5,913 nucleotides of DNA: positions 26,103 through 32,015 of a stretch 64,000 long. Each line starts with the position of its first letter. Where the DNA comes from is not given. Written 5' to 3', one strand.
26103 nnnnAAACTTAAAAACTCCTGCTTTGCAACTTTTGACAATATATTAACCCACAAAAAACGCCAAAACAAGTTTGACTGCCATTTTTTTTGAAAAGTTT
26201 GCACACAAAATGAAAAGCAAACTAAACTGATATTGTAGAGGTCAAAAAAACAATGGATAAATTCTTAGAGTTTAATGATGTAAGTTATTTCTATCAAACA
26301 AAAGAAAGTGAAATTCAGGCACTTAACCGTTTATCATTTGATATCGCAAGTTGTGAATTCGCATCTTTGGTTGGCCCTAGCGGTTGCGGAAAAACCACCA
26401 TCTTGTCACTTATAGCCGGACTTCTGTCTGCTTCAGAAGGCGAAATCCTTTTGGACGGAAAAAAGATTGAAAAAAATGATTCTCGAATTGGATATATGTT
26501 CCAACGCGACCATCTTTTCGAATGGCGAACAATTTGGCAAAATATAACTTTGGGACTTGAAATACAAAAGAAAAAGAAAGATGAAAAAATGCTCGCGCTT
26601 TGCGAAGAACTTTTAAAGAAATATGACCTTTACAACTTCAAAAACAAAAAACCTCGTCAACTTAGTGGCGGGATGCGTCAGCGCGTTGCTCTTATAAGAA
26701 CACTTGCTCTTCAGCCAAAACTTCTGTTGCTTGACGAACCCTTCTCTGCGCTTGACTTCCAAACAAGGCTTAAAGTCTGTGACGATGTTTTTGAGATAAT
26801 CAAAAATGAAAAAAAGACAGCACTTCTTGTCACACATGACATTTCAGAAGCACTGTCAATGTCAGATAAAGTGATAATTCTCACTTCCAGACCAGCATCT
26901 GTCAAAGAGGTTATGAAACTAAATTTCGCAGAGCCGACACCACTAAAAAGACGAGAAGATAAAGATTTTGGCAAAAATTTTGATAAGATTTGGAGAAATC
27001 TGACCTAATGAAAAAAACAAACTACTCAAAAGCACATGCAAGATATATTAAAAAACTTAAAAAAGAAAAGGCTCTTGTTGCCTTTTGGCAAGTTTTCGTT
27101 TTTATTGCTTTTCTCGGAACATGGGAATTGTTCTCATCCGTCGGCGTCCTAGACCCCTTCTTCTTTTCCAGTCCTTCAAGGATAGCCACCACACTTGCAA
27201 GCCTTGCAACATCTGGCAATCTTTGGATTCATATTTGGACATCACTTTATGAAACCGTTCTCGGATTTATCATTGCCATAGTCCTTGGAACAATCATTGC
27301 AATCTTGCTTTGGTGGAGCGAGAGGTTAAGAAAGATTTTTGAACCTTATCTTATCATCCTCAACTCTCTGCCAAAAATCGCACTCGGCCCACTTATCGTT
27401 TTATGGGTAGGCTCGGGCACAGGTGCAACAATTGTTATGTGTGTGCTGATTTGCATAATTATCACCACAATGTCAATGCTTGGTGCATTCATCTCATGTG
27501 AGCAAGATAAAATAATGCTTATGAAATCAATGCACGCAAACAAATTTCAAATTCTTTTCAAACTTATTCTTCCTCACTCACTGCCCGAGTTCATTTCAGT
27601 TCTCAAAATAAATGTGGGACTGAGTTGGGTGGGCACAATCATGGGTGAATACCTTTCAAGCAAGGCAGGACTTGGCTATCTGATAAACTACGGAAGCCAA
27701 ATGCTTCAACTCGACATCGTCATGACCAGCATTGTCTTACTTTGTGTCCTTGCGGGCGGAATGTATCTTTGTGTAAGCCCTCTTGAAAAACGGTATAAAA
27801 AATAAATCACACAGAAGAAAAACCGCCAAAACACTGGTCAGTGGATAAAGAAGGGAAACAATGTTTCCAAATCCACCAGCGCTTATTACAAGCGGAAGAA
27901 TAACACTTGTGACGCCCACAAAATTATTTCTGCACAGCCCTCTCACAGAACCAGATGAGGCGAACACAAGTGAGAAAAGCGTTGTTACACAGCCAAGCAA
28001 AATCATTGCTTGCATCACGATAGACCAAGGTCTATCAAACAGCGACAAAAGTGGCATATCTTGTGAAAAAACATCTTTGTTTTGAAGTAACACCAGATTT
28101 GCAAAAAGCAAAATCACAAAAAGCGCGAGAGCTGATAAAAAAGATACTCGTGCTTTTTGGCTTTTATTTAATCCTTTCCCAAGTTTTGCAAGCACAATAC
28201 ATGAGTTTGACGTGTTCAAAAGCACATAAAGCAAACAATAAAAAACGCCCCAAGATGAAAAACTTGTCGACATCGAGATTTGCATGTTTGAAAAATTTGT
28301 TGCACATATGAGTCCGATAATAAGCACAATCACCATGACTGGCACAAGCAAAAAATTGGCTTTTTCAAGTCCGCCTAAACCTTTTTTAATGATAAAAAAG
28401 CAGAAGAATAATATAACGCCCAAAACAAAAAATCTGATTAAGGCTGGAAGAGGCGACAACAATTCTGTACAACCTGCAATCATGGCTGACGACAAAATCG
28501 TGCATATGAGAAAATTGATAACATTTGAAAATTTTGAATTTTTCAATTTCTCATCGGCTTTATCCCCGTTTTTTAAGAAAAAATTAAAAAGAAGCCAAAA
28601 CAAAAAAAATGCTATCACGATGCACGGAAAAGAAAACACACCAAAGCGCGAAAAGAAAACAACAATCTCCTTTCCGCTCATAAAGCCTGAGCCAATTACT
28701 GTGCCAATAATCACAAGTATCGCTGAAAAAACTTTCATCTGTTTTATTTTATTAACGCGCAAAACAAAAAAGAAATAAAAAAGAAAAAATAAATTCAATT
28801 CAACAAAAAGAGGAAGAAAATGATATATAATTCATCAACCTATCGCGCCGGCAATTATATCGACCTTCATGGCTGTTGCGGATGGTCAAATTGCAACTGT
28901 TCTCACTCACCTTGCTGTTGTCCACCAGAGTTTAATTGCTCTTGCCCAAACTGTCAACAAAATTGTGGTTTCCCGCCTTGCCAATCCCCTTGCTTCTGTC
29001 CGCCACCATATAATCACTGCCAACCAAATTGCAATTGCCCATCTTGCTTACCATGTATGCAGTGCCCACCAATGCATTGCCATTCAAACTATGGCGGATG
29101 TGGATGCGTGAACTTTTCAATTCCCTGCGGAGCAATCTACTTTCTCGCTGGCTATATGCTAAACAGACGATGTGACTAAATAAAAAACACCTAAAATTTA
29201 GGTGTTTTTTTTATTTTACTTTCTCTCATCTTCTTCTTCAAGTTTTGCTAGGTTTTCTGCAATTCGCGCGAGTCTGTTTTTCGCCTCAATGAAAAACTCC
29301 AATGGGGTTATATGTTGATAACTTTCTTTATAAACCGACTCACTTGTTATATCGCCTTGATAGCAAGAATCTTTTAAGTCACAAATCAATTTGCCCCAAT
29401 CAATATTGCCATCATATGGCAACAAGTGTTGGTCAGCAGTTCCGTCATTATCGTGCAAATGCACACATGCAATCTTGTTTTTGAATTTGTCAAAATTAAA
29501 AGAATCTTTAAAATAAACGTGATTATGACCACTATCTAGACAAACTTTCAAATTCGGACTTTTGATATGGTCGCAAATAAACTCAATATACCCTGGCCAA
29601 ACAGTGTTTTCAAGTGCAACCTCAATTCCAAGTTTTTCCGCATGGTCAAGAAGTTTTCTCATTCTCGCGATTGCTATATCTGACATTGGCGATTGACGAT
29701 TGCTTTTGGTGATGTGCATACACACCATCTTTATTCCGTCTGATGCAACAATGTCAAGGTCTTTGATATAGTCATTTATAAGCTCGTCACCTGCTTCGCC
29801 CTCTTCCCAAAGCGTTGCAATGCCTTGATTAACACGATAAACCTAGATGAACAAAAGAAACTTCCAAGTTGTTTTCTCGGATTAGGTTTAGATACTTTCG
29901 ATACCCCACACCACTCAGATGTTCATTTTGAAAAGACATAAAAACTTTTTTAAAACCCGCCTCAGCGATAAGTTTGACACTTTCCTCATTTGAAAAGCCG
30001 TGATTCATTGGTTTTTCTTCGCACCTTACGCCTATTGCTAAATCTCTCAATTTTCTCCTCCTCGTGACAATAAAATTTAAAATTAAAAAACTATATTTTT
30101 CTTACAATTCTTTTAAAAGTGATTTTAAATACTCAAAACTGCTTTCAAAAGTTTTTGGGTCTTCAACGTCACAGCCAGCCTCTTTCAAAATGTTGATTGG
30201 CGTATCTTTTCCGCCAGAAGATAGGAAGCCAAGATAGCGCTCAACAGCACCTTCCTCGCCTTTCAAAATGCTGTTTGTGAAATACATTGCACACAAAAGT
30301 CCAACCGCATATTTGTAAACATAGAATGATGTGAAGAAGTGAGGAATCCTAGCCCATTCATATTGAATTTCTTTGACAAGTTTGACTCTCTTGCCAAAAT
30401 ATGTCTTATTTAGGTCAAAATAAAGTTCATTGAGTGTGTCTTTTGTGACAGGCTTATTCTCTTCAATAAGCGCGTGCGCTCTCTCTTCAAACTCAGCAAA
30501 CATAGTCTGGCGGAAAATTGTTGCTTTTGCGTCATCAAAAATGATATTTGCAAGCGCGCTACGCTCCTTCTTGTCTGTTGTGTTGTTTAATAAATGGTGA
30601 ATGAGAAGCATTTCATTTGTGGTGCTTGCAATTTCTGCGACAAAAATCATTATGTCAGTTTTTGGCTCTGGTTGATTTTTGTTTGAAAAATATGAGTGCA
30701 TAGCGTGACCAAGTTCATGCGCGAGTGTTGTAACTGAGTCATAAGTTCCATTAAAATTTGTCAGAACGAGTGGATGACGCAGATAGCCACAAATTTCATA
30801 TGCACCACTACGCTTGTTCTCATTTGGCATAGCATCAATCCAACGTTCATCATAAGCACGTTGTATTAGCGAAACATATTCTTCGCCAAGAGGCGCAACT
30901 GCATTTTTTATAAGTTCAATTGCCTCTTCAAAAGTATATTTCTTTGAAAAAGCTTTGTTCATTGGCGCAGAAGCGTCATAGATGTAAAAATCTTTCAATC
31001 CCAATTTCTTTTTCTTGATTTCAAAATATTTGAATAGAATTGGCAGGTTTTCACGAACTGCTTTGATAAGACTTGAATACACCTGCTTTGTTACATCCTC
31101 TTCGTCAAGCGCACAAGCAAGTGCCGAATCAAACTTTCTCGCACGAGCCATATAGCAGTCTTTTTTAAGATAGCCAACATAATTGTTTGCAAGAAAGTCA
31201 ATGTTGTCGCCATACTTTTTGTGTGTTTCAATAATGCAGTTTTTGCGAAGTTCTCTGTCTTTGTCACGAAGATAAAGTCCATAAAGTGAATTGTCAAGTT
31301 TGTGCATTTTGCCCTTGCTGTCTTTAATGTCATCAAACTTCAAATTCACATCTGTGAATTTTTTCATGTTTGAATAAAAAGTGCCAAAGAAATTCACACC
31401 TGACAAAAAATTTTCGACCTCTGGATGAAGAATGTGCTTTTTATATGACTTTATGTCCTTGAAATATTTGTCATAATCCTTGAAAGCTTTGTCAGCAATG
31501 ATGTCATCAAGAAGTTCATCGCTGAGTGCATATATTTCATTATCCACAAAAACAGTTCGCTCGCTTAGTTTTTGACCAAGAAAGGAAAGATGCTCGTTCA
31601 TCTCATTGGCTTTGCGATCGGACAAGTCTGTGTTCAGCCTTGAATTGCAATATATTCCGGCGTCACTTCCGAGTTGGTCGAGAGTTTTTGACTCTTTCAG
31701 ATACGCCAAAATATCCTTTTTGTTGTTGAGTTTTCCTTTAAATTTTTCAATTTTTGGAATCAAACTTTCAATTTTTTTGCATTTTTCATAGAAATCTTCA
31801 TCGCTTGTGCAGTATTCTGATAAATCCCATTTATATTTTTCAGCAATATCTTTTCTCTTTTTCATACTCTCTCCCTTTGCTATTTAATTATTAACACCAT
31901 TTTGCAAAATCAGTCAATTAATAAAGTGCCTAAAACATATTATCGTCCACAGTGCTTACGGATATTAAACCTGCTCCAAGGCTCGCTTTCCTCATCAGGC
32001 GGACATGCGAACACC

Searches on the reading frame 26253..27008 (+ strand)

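Call 57: search_protein_families(library=pfam, proteins=[window:26253-27008:+], max_evalue=0.00001)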
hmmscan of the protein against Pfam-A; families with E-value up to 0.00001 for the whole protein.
window:26253-27008:+ (251 aa): 3 families
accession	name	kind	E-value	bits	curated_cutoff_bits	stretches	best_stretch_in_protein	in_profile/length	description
PF00005.33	ABC_tran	-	1.7e-34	119.8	25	1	24-164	1-136/137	ABC transporter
PF13304.12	AAA_21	-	6.5e-09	36.7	27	0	134-197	235-300/304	AAA domain, putative AbiEii toxin, Type IV TA system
PF13401.12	AAA_22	-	6.2e-06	27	27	0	34-125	5-83/130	AAA domain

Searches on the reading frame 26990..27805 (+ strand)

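Call 57: search_protein_families(library=pfam, proteins=[window:26990-27805:+], max_evalue=0.00001)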
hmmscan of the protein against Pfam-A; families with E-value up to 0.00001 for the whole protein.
window:26990-27805:+ (271 aa): 1 family
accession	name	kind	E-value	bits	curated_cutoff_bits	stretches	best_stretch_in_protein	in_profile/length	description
PF00528.27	BPD_transp_1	-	7.1e-24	85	26.4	1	96-253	1-168/184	Binding-protein-dependent transport system inner membrane component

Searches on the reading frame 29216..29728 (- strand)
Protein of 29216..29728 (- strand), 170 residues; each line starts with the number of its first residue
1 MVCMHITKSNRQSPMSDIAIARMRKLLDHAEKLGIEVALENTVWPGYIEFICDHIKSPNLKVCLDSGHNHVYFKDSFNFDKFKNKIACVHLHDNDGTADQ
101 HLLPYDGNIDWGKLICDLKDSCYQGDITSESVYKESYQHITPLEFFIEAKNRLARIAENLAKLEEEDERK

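Call 58: search_protein_families(library=pfam, proteins=[window:29216-29728:-], max_evalue=0.00001)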
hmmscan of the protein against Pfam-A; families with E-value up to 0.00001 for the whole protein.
window:29216-29728:- (170 aa): 1 family
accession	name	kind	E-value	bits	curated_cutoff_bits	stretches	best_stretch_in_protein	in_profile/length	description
PF01261.30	AP_endonuc_2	-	2.5e-18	67.1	31.1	1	19-135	104-233/249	Xylose isomerase-like TIM barrel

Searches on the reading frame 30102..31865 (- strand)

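Call 5: search_protein_families(library=pfam, proteins=[window:30102-31865:-])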
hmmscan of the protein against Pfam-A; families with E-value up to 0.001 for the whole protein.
window:30102-31865:- (587 aa): 2 families
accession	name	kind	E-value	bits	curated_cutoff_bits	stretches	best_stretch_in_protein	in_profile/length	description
PF01432.26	Peptidase_M3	-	4.1e-68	231.2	27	1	198-578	2-456/457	Peptidase family M3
PF08439.15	Peptidase_M3_N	-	1.1e-10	42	25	1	110-177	1-70/70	Oligopeptidase F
